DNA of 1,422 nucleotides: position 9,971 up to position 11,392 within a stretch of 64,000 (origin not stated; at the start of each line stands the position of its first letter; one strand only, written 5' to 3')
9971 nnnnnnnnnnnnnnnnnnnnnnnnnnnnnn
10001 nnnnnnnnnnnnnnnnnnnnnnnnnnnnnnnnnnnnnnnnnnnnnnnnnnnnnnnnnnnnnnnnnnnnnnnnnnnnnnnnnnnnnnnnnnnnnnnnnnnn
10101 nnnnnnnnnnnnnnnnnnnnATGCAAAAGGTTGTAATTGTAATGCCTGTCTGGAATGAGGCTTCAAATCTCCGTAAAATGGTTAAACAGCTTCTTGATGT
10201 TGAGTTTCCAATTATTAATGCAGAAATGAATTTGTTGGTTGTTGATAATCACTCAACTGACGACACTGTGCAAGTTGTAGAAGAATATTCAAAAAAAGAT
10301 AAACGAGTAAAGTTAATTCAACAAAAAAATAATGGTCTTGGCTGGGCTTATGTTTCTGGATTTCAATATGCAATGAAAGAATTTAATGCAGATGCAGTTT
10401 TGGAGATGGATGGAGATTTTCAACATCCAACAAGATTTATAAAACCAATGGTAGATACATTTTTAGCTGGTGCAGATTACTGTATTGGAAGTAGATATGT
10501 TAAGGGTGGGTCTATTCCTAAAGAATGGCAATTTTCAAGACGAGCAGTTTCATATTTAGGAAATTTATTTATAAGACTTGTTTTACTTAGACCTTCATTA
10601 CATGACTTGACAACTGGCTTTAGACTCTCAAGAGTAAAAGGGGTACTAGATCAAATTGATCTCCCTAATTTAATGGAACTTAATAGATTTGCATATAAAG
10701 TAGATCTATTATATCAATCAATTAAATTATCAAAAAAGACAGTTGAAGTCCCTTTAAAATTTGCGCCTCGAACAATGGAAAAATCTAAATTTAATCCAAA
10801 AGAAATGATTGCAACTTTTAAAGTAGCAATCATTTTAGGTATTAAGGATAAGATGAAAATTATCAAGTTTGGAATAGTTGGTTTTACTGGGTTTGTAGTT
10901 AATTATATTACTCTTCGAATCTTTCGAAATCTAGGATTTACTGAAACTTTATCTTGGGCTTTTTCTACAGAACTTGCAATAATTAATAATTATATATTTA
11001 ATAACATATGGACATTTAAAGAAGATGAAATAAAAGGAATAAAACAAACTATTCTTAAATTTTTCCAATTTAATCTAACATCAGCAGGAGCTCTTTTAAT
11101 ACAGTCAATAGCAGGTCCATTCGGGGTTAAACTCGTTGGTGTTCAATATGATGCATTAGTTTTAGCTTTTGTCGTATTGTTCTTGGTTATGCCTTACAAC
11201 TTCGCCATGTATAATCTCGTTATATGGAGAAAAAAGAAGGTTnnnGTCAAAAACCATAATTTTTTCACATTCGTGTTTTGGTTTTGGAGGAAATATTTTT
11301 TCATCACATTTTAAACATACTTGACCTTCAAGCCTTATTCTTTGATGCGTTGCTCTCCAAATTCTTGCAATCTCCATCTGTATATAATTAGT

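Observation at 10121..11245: Dpm1/GtrB-like GT2 covalently fused to a GtrA flippase-type domain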

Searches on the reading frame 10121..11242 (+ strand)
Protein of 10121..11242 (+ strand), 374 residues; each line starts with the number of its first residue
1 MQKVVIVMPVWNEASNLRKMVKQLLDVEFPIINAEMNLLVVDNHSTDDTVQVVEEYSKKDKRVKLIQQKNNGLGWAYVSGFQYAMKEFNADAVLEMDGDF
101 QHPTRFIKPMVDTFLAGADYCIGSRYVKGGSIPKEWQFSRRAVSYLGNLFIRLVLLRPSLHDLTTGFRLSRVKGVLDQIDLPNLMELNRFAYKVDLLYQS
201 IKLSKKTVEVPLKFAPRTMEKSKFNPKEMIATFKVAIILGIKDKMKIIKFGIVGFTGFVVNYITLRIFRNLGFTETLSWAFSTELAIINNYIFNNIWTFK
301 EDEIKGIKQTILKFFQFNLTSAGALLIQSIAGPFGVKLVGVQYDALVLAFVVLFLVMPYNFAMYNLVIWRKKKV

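Call 3: search_protein_families(library=pfam, proteins=[window:10121-11242:+], max_evalue=0.01)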
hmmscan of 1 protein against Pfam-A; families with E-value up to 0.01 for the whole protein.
window:10121-11242:+ (374 aa): 4 families
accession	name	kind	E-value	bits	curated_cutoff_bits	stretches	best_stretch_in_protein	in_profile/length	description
PF00535.33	Glycos_transf_2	-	8.8e-28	97.8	23.3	1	6-173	2-162/168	Glycosyl transferase family 2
PF04138.20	GtrA_DPMS_TM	-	1.5e-15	57.8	26.1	1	249-369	1-117/117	GtrA/DPMS, transmembrane domain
PF13641.12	Glyco_tranf_2_3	-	2.3e-05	25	27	1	4-116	3-112/230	Glycosyltransferase like family 2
PF03452.20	Anp1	-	0.0066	16.4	28.8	1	2-61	21-80/263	Anp1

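Call 4: search_protein_families(library=ncbifam, proteins=[window:10121-11242:+], max_evalue=0.01)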
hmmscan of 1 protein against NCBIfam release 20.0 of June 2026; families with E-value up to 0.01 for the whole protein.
window:10121-11242:+ (374 aa): 21 families
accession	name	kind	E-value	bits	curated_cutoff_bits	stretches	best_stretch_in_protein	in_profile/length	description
NF047588.1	GlcsyltransPgfSStrep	equivalog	2.4e-23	82.8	500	1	3-288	2-270/308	glycosyltransferase PgfS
TIGR04182.1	glyco_TIGR04182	equivalog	2.6e-15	56.6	325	1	3-260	1-237/293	S-layer glycoprotein N-glycosyltransferase AglJ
TIGR03937.1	PgaC_IcaA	equivalog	3.4e-11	42.7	422.3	1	2-115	45-151/407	poly-beta-1,6-N-acetyl-D-glucosamine synthase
NF007986.1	PRK10714.1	equivalog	9.1e-11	41.3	529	1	2-266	6-256/316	undecaprenyl-phosphate 4-deoxy-4-formamido-L-arabinose transferase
NF007482.0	PRK10073.1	equivalog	2e-10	40.2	423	1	2-88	6-88/334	glycosyltransferase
NF045692.1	OglycostaseCruG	equivalog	2.7e-09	36.4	600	1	2-113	41-151/386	2'-O-glycosyltransferase CruG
TIGR03469.1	HpnB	hypoth_equivalog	4.6e-09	35.8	379.25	1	3-113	45-159/386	hopene-associated glycosyltransferase HpnB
NF058614.1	PPMAGASynPpgS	equivalog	6.4e-09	35.5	370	1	4-180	2-166/226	polyprenyl-phospho-N-acetylgalactosaminyl synthase PpgS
NF038302.1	EPS_HpsE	equivalog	2.7e-08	33.1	300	1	4-99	3-96/307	hormogonium polysaccharide biosynthesis glycosyltransferase HpsE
NF041875.1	EPS_EpsD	equivalog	2.8e-08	33.5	370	1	5-109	2-99/325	exopolysaccharide biosynthesis glycosyltransferase EpsD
NF047683.1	TeichurnBiosyTuaG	equivalog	1.1e-06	28.5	400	1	3-84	7-85/252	teichuronic acid biosynthesis protein TuaG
NF041391.1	DPhHxTase_Halo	equivalog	2.3e-06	26.8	375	1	30-218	19-187/213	dolichyl-phosphate hexose transferase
TIGR04283.1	glyco_like_mftF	equivalog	5.3e-06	26.2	182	1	6-58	3-51/221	TIGR04283 family arsenosugar biosynthesis glycosyltransferase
NF050050.1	ProtGlycPglI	equivalog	7e-06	25.6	500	1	2-71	2-67/306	GalNAc(5)-diNAcBac-PP-undecaprenol beta-1,3-glucosyltransferase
NF053739.1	GlytfEpsEBac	equivalog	2.1e-05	23.7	450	1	3-72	2-68/265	glycosyltransferase EpsE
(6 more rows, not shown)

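Call 6: search_solved_structures(query=window:10121-11242:+, max_evalue=0.001, show_alignments=2)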
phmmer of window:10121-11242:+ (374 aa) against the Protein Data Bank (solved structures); distinct sequences matched with E-value up to 0.001: 13.
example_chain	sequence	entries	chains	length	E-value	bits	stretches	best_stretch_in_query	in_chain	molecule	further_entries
5mlz_A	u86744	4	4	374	6.1e-38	133.9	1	2-354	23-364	Dolichol monophosphate mannose synthase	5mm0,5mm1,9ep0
5ekp_C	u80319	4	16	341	7.1e-09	38.3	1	5-132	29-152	Uncharacterized glycosyltransferase sll0501 | Glycosyltransferase sll0501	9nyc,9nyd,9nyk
9nye_A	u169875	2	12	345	7.3e-09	38.2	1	5-132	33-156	Glycosyltransferase sll0501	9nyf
5eke_A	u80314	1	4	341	7.5e-09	38.2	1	5-132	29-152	Uncharacterized glycosyltransferase sll0501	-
9hwj_A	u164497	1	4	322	4.9e-07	32.2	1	2-120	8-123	Undecaprenyl-phosphate 4-deoxy-4-formamido-L-arabinose transferase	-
2z87_A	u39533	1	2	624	3.2e-06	29.5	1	10-82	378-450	Chondroitin synthase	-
2z86_A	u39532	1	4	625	3.2e-06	29.5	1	10-82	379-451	Chondroitin synthase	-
3bcv_A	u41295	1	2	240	5.9e-06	28.6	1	2-90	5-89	Putative glycosyltransferase protein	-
9bhc_C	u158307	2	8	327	1.4e-05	27.4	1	2-120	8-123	Undecaprenyl-phosphate 4-deoxy-4-formamido-L-arabinose transferase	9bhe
8vxh_A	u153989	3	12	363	1.9e-05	27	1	2-120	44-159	Undecaprenyl-phosphate 4-deoxy-4-formamido-L-arabinose transferase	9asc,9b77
5tze_C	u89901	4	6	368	3.1e-05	26.3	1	3-100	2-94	Glycosyl transferase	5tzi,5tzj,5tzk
5hea_A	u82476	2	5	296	3.1e-05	26.3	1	4-88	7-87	Putative glycosyltransferase (GalT1)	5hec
5tz8_A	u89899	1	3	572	6.1e-05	25.3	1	3-100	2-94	Glycosyl transferase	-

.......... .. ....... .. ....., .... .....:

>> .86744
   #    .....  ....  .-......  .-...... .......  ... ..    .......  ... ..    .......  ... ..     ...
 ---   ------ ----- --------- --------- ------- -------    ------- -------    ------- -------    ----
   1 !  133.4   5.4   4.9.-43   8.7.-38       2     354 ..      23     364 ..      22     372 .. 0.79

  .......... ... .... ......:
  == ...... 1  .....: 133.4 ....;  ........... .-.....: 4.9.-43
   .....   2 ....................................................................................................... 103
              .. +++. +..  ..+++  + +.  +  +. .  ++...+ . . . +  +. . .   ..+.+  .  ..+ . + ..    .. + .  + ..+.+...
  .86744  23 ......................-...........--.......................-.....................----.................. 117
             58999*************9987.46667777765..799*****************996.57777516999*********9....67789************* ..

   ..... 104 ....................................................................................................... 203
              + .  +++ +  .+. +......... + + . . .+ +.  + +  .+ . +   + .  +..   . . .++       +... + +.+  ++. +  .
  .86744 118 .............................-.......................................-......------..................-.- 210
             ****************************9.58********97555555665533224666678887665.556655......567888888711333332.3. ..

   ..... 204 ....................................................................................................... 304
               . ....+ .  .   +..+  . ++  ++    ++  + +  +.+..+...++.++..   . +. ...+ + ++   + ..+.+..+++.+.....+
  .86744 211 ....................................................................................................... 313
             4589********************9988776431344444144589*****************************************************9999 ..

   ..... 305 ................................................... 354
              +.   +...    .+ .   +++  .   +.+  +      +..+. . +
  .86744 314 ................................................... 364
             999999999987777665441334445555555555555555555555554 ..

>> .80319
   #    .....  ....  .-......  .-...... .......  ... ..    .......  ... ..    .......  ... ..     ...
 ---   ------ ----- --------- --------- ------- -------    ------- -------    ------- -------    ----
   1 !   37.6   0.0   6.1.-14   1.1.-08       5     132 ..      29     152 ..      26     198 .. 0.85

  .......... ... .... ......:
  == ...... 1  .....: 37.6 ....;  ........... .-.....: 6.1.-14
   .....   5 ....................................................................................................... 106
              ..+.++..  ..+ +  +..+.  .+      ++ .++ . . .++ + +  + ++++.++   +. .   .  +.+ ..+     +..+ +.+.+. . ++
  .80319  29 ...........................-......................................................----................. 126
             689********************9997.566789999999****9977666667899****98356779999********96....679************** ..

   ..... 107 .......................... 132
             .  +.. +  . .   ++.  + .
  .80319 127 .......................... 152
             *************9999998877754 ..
